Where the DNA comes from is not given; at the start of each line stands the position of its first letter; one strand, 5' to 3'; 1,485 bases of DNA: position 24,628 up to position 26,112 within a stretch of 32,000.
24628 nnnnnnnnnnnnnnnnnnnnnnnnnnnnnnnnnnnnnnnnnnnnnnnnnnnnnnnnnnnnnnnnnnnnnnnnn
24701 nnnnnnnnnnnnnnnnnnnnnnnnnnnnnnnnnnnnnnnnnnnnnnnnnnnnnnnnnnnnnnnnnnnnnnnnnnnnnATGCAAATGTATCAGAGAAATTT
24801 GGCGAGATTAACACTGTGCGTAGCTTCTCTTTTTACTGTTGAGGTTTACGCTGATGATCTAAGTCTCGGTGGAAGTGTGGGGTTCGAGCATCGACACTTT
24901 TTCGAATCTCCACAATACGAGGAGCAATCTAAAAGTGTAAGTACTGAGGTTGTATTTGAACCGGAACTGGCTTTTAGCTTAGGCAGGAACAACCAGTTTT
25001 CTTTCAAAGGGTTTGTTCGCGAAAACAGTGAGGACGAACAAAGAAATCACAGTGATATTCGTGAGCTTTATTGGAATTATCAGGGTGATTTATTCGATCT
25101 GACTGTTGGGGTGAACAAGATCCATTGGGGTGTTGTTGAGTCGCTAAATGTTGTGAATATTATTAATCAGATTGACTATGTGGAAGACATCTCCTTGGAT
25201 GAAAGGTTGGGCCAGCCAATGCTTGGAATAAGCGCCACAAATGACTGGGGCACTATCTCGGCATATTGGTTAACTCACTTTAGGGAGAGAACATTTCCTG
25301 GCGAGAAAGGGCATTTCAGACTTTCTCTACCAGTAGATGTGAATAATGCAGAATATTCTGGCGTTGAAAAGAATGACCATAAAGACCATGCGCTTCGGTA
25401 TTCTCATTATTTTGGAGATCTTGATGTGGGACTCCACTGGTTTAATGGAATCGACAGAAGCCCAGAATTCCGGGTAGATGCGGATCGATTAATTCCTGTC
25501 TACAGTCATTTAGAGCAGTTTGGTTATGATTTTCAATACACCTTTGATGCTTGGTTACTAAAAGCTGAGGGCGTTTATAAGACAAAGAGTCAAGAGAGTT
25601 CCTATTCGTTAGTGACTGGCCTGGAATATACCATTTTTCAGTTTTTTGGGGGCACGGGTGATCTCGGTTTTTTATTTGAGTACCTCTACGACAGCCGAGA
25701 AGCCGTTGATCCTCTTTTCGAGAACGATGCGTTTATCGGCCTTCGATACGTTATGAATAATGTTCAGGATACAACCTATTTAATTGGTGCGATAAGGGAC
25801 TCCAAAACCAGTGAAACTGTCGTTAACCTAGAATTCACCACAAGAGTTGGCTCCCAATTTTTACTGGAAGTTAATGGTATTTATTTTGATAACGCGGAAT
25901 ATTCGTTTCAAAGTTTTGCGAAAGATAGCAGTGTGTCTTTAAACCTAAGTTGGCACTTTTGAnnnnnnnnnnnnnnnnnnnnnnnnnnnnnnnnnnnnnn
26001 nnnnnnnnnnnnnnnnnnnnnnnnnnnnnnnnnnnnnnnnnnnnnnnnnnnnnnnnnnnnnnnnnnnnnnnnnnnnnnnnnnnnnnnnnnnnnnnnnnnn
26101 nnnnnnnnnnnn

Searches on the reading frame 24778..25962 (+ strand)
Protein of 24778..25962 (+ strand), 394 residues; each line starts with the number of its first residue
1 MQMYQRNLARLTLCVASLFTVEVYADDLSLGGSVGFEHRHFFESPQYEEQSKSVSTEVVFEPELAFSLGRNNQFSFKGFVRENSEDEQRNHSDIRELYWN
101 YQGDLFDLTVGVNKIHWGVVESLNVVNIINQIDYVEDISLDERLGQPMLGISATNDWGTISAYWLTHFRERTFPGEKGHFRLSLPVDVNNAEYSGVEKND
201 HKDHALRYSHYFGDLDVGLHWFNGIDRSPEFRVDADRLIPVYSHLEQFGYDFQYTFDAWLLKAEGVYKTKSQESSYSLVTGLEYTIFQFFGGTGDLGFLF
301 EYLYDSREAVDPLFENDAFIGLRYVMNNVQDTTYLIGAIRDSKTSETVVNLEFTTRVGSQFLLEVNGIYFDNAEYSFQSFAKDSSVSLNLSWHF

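Call 8: search_protein_families(library=pfam, proteins=[window:24778-25962:+], max_evalue=0.001)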
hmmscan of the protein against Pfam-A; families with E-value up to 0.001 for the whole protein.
window:24778-25962:+ (394 aa): 0 families

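Call 11: find_encoding_contigs(protein=window:24778-25962:+, flank=10000, max_places=6)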
Protein window:24778-25962:+ (394 aa): no gene with exactly this product is on record in the collection.

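Call 49: search_protein_families(library=ncbifam, proteins=[window:24778-25962:+], max_evalue=0.01)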
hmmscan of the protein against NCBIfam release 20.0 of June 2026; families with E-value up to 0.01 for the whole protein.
window:24778-25962:+ (394 aa): 0 families

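Call 61: search_protein_families(library=pfam, proteins=[window:24778-25962:+], max_evalue=5)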
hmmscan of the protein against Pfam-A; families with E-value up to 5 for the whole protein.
window:24778-25962:+ (394 aa): 1 family
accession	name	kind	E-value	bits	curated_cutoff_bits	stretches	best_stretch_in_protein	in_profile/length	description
PF13897.11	GOLD_2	-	0.11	13.2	28.4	1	91-141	14-63/140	Golgi-dynamics membrane-trafficking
